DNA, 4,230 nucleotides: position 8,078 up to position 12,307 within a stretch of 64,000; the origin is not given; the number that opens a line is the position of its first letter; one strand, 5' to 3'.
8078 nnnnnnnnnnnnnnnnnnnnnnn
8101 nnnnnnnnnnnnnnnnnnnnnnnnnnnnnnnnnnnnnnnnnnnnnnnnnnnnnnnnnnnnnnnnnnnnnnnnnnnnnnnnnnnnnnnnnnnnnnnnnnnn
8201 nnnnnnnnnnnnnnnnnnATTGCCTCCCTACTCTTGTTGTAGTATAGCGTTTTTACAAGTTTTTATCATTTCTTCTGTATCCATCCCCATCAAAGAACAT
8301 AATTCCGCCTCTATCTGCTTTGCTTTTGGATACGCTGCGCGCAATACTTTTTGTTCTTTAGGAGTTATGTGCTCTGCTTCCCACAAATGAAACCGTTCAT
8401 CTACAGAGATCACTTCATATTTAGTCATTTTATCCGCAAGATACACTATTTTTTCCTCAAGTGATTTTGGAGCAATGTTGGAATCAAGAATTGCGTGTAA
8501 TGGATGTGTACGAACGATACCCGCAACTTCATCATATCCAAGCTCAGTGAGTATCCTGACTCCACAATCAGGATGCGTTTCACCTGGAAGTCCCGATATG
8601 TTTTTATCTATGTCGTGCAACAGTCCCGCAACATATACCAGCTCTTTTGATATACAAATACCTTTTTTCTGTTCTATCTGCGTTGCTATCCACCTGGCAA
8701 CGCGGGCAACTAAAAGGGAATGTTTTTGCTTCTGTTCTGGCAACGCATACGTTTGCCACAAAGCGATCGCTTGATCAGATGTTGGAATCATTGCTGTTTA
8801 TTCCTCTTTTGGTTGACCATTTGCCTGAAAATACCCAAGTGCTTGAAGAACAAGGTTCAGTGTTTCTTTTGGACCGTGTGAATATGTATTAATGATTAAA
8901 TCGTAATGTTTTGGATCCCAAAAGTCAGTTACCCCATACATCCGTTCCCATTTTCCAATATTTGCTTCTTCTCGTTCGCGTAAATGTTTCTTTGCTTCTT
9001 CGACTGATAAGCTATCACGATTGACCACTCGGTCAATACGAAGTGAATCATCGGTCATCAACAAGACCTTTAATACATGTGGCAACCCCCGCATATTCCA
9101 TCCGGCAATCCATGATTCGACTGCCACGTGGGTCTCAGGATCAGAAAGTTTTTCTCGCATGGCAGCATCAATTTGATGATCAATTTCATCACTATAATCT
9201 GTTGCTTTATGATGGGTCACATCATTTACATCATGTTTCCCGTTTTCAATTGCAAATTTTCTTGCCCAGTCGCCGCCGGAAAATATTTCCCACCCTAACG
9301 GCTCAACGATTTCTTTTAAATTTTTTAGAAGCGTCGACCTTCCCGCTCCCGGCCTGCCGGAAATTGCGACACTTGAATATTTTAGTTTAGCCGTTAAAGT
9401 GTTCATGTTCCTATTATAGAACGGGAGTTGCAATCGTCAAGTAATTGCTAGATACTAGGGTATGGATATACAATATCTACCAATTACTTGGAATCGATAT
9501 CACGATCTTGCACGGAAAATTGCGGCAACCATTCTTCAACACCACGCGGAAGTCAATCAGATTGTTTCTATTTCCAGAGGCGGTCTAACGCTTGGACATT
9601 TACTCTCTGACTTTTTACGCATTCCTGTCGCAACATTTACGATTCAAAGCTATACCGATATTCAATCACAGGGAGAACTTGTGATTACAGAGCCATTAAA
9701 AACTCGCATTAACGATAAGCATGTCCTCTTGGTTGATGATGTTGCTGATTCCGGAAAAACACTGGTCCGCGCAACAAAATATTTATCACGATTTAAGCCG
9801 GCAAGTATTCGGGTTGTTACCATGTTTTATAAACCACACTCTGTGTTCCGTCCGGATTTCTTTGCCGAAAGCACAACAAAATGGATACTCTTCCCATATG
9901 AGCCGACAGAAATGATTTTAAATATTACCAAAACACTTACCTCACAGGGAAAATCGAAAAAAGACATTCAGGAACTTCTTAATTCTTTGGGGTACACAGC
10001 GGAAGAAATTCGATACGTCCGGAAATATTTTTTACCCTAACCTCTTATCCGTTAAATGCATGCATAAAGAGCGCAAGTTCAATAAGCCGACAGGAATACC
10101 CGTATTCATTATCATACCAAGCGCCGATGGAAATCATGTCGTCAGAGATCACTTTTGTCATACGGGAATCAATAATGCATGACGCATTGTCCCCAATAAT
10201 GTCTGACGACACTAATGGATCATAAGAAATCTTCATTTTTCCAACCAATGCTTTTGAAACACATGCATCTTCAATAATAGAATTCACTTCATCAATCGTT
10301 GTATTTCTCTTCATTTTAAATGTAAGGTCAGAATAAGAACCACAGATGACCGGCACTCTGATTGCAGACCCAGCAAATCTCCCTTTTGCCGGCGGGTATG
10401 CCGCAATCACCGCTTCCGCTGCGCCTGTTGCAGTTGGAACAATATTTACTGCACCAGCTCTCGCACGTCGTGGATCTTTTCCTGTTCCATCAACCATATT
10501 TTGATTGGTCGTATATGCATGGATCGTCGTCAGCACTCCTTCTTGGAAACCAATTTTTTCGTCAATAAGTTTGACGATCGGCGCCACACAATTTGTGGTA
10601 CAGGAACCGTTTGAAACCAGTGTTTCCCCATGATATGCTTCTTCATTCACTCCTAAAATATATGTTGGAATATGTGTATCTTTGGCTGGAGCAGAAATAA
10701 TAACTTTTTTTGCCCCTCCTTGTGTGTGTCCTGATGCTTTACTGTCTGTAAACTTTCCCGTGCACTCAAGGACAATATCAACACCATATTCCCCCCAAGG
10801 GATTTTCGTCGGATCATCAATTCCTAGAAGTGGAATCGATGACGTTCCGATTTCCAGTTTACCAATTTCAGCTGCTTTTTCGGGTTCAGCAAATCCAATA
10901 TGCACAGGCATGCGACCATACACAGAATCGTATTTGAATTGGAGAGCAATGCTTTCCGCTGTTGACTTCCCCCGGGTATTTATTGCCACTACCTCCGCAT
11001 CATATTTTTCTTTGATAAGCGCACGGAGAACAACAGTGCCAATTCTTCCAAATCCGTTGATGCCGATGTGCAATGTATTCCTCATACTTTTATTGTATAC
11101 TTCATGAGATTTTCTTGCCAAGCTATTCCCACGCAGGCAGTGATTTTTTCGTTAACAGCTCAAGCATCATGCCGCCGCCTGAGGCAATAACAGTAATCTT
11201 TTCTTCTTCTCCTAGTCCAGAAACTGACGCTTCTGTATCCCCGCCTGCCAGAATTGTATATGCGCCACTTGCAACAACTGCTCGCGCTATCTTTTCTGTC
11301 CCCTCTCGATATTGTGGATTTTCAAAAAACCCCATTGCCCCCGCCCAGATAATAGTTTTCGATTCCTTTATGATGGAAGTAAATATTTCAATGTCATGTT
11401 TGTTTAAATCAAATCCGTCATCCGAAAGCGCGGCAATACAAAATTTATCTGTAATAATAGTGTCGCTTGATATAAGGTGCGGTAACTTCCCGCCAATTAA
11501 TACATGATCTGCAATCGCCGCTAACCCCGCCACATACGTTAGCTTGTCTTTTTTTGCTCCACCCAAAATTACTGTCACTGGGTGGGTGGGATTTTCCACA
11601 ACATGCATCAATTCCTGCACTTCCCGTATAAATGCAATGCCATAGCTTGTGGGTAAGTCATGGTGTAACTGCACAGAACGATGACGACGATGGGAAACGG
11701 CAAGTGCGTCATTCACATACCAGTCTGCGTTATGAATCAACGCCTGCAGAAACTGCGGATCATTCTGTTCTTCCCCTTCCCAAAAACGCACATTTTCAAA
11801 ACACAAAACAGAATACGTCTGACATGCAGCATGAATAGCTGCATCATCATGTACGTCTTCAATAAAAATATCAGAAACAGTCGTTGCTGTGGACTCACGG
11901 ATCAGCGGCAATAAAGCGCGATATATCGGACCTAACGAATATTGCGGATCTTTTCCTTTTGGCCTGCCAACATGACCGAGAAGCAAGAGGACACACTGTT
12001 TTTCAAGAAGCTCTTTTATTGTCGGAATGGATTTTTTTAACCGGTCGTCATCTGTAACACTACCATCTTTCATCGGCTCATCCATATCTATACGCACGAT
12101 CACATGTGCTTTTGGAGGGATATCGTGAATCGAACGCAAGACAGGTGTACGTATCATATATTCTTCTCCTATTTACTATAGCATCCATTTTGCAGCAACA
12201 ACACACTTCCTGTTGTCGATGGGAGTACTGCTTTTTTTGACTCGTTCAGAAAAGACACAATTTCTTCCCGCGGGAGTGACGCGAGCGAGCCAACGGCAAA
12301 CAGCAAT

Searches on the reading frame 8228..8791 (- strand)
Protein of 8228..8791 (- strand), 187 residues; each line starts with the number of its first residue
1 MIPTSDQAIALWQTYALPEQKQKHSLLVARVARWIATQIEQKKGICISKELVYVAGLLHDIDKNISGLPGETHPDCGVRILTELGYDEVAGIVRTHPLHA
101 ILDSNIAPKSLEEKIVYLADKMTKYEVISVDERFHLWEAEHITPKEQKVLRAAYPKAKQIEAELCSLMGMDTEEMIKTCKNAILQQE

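Call 84: search_protein_families(library=pfam, max_evalue=0.001, proteins=[window:8228-8791:-])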
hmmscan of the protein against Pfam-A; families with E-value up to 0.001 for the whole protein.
window:8228-8791:- (187 aa): 2 families
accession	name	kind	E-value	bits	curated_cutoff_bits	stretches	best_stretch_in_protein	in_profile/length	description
PF01966.28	HD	-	2.5e-13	50.8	22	1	23-122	3-113/116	HD domain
PF08668.18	HDOD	-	0.00028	20.9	22.9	1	23-63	97-132/196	HDOD domain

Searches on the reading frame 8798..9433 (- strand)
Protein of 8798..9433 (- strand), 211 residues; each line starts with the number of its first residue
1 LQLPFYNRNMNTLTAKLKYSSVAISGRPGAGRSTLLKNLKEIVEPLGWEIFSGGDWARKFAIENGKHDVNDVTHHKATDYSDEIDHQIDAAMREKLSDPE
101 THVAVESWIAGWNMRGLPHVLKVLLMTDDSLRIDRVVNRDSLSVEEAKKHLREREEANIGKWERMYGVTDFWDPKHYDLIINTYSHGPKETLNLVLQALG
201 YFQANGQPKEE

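Call 84: search_protein_families(library=pfam, max_evalue=0.001, proteins=[window:8798-9433:-])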
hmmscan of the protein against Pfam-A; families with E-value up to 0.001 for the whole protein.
window:8798-9433:- (211 aa): 4 families
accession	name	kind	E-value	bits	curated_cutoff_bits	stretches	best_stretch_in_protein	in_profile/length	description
PF13189.12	Cytidylate_kin2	-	4.8e-12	46.8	28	1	79-183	70-174/176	Cytidylate kinase-like family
PF13238.12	AAA_18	-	3.5e-07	31.2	29.4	1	22-147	1-119/128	AAA domain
PF13207.12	AAA_17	-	5.1e-05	24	27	1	26-122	2-94/136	AAA domain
PF00005.33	ABC_tran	-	0.00073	20.6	25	0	21-194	13-119/137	ABC transporter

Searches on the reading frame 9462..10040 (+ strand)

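Call 84: search_protein_families(library=pfam, max_evalue=0.001, proteins=[window:9462-10040:+])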
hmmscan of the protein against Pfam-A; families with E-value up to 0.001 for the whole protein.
window:9462-10040:+ (192 aa): 2 families
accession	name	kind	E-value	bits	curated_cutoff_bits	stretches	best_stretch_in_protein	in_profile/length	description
PF00156.33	Pribosyltran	-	1.2e-21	77.1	26.3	1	10-145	2-150/158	Phosphoribosyl transferase domain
PF14681.12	UPRTase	-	7.8e-09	35.7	27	1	32-127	68-164/206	Uracil phosphoribosyltransferase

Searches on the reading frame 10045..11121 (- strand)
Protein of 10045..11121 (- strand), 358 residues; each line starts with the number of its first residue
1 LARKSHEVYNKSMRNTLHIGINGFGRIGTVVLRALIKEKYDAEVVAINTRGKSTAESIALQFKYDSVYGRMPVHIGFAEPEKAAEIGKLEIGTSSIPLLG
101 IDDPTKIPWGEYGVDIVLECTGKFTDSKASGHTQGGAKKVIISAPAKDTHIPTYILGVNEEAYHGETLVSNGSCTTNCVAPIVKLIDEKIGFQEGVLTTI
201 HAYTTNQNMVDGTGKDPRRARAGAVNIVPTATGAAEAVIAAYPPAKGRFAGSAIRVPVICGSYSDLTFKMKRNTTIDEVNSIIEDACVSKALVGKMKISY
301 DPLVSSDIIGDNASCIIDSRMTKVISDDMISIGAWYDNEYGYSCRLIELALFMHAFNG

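Call 8: search_protein_families(library=pfam, max_evalue=0.001, proteins=[window:10045-11121:-])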
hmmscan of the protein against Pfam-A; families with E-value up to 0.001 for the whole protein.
window:10045-11121:- (358 aa): 2 families
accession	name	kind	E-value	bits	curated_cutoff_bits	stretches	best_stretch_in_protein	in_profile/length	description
PF02800.25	Gp_dh_C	-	7.7e-47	159.2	24.4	1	179-336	1-158/158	Glyceraldehyde 3-phosphate dehydrogenase, C-terminal domain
PF00044.30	Gp_dh_N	-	7.5e-27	94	31.7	1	18-126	2-100/101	Glyceraldehyde 3-phosphate dehydrogenase, NAD binding domain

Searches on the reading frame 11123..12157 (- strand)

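Call 8: search_protein_families(library=pfam, max_evalue=0.001, proteins=[window:11123-12157:-])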
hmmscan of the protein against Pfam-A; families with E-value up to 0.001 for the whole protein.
window:11123-12157:- (344 aa): 1 family
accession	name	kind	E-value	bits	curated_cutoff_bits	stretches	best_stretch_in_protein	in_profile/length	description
PF00162.24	PGK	-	1.6e-75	254.9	27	2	18-225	10-216/379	Phosphoglycerate kinase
